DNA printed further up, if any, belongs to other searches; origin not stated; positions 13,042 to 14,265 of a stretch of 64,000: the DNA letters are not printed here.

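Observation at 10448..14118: Two-gene module: 21x 19-aa helical-repeat protein ending in an HExxH (DUF4157-like) domain, plus a CHAT/caspase-like peptidase, carried between inverted IS3 copies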

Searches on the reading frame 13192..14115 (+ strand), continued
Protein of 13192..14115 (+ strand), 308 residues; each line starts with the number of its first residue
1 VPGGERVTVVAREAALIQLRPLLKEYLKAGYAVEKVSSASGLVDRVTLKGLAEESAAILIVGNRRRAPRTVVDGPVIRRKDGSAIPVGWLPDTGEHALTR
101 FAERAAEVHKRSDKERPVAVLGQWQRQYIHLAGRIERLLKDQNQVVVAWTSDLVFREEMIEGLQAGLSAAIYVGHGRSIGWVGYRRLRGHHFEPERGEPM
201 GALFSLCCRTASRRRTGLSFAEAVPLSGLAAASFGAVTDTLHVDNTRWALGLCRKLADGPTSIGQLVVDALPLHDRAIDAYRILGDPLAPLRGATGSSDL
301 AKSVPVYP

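Call 58: search_dna_similar(query=window:13192-14115:+, collection=phages, mode=protein, max_evalue=0.001, max_rows=10)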
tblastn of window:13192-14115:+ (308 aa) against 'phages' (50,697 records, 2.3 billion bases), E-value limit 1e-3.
No match.

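Call 59: search_dna_similar(query=window:13192-14115:+, collection=plasmids, mode=protein, max_evalue=0.001, max_rows=10)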
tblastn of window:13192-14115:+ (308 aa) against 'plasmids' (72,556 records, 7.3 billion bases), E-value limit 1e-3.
No match.

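Call 71: search_protein_families(library=phrogs, proteins=[window:13192-14115:+], max_evalue=0.01)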
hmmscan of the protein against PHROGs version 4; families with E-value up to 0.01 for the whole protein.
window:13192-14115:+ (308 aa): 0 families

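Call 78: search_protein_families(library=pfam, alignment_id=A5, max_evalue=0.00001)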
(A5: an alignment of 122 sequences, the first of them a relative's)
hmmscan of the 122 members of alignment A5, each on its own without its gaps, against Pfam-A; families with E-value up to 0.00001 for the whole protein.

A. member 1, L011:5474-6784:+ (437 aa): 1 family
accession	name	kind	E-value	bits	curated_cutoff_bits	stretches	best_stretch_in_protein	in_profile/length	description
PF06808.19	DctM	-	3.7e-109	365.7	23.8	1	14-424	1-413/413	Tripartite ATP-independent periplasmic transporter, DctM component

B. families by the number of members that match (of 122 scanned): 99 families (the first 25 are shown)
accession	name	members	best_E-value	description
PF01553.26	Acyltransferase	6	9.2e-12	Acyltransferase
PF13715.12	CarbopepD_reg_2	5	2.9e-10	CarboxypepD_reg-like domain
PF13620.12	CarboxypepD_reg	5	8.2e-07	Carboxypeptidase regulatory-like domain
PF01715.23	IPPT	4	1.5e-75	IPP transferase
PF01745.22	IPT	4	7.8e-14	Isopentenyl transferase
PF08540.16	HMG_CoA_synt_C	3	3.1e-24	Hydroxymethylglutaryl-coenzyme A synthase C terminal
PF01154.23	HMG_CoA_synt_N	3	5.2e-23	Hydroxymethylglutaryl-coenzyme A synthase N terminal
PF08310.17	LGFP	2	7.1e-70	LGFP repeat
PF01566.24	Nramp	2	2.8e-56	Natural resistance-associated macrophage protein-like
PF11138.13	DUF2911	2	7.2e-51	Protein of unknown function (DUF2911)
PF02527.21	GidB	2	2.1e-39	rRNA small subunit methyltransferase G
PF14065.11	Pvc16_N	2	2.1e-31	Pvc16 N-terminal domain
PF00109.32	ketoacyl-synt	2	5.5e-31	Beta-ketoacyl synthase, N-terminal domain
PF02801.28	Ketoacyl-synt_C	2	1.5e-29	Beta-ketoacyl synthase, C-terminal domain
PF04784.19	DUF547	2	2.8e-28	Protein of unknown function, DUF547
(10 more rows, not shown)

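Call 79: search_protein_families(library=padloc, alignment_id=A5, max_evalue=0.00001)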
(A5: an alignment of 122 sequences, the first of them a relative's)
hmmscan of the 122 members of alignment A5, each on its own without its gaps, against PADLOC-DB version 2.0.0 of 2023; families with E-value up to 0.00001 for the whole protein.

A. member 1, L011:5474-6784:+ (437 aa): 0 families

B. families by the number of members that match (of 122 scanned): 9 families
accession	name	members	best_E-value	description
PDLC04134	mad2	3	1.3e-09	mads_2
PDLC00651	ZorB3|ZorB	1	1.8e-18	MotB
PDLC00608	ZorB1|ZorB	1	1.1e-16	MotB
PDLC00609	ZorB1|ZorB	1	2.6e-16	MotB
PDLC00610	ZorB1|ZorB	1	2.6e-15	MotB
PDLC00612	ZorB1|ZorB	1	1.2e-09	MotB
PDLC04647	PDC-M43B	1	6.1e-08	-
PDLC02911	VakA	1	1.2e-06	-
PDLC01851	CARF3--CARF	1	2.6e-06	-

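Call 81: search_solved_structures(query=L073:6358-7041:+, max_evalue=1)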
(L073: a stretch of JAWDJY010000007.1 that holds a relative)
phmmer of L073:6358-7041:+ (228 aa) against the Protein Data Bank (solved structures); distinct sequences matched with E-value up to 1: 8.
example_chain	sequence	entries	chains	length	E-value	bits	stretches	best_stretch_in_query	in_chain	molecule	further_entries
6lwu_A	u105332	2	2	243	3.6e-16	62.7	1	4-188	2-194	chitosanase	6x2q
7c6c_A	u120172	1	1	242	1.6e-15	60.6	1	5-216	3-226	Chitosanase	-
7c6d_A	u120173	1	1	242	1.1e-14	57.8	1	5-216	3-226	Chitosanase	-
4ily_A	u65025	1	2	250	6.9e-08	35.6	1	56-190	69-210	Chitosanase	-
1chk_A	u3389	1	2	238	8.1e-06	28.9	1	93-185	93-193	CHITOSANASE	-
4olt_A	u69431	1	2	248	0.0018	21.2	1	13-184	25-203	Chitosanase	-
4qwp_A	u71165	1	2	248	0.0034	20.3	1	52-184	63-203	Chitosanase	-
1tfp_A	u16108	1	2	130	0.71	12.7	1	13-74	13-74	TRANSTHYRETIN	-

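Call 82: search_solved_structures(query=L077:9622-10320:-, max_evalue=1)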
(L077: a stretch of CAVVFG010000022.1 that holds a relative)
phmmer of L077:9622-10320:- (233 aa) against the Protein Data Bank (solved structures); distinct sequences matched with E-value up to 1: 3.
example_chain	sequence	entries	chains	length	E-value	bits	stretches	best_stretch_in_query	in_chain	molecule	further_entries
3ze4_A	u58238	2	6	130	0.22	14.6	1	46-107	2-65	DIACYLGLYCEROL KINASE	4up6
3ze3_A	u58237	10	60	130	0.43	13.7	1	46-107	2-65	DIACYLGLYCEROL KINASE | DIACYLGLYCEROL KINASE-DELTA 7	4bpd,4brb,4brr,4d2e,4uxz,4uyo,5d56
3ze5_A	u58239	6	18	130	0.75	12.9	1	46-107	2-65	DIACYLGLYCEROL KINASE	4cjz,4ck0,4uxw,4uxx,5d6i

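Call 85: search_solved_structures(query=L015:12848-13348:-, max_evalue=1)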
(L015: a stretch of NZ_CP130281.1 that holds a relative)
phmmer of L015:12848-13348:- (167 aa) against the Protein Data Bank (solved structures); distinct sequences matched with E-value up to 1: 8.
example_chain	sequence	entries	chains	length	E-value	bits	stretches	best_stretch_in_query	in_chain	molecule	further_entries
1grj_A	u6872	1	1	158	5.1e-08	36.6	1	54-166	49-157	GREA PROTEIN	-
2pn0_A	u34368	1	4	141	1.4e-06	31.9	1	73-166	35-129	Prokaryotic transcription elongation factor GreA/GreB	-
2f23_A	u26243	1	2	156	1.1e-05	29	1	44-161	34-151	Anti-cleavage anti-greA transcription factor gfh1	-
2eul_A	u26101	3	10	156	1.1e-05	29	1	44-161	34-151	anti-cleavage anti-GreA transcription factor Gfh1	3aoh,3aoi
2etn_A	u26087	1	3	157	1.4e-05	28.7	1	44-153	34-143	anti-cleavage anti-GreA transcription factor Gfh1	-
2p4v_A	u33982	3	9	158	6.6e-05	26.4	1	61-152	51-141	Transcription elongation factor greB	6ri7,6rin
4wqt_X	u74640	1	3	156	0.0001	25.8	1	60-161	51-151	RNA cleavage stimulating factor (GreA/Gfh1 chimeric protein Gre-C1)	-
3bmb_A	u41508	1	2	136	0.0016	22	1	72-166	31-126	Regulator of nucleoside diphosphate kinase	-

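Call 91: search_solved_structures(query=L021:13038-13889:+, max_evalue=1)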
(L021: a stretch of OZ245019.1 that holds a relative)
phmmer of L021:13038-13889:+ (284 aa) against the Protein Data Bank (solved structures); distinct sequences matched with E-value up to 1: 0.

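Call 93: find_encoding_contigs(protein=P0043, flank=10000, max_places=1)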
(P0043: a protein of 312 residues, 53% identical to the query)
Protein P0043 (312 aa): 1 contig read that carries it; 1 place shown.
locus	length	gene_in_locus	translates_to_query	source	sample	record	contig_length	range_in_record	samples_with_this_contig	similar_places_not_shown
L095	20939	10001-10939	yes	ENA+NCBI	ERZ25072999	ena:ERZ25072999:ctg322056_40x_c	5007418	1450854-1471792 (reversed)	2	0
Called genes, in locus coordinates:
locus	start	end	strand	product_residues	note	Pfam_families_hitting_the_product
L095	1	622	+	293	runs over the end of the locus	PF00005:ABC_tran, PF02463:SMC_N (faint), PF13304:AAA_21 (faint)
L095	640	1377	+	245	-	PF01895:PhoU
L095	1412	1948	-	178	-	PF00582:Usp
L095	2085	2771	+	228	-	PF00072:Response_reg, PF00486:Trans_reg_C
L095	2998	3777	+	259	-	PF02596:DUF169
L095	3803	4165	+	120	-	PF11964:SpoIIAA-like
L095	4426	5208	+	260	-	PF00378:ECH_1, PF16113:ECH_2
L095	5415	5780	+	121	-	PF00583:Acetyltransf_1, PF13673:Acetyltransf_10 (weak), PF13508:Acetyltransf_7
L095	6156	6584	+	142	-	PF04828:GFA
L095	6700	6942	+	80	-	-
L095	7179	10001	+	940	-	-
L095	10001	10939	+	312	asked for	PF01364:Peptidase_C25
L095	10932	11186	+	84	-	PF00550:PP-binding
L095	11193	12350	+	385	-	PF00109:ketoacyl-synt, PF02801:Ketoacyl-synt_C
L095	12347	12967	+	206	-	-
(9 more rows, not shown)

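Call 94: search_solved_structures(query=L034:13213-14040:-, max_evalue=1)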
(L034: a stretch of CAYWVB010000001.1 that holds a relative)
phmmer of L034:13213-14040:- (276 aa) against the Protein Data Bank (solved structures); distinct sequences matched with E-value up to 1: 8.
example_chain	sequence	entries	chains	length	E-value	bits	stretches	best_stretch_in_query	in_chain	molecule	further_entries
9uib_A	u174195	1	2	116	0.065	15.9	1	207-257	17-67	Protein SGT1 homolog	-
6ncs_A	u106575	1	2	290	0.076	15.7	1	186-247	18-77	N-acetylneuraminic acid (Sialic acid) synthetase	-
4bwr_A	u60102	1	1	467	0.1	15.2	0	203-222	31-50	PROTEIN CORRESPONDING TO LOCUS C5321 FROM CFT073 E.COLI STRAIN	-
9g8o_B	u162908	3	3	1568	0.24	14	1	200-251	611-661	Superkiller complex protein 3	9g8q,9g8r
7qdr_B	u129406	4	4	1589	0.25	14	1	200-251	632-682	Tetratricopeptide repeat protein 37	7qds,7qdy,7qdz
6ork_A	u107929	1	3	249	0.26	13.9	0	195-226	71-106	Sel1 repeat protein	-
2pl2_A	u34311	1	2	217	0.78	12.3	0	209-274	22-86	Hypothetical conserved protein TTC0263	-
3ieg_A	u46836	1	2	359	0.93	12.1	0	207-256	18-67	DnaJ homolog subfamily C member 3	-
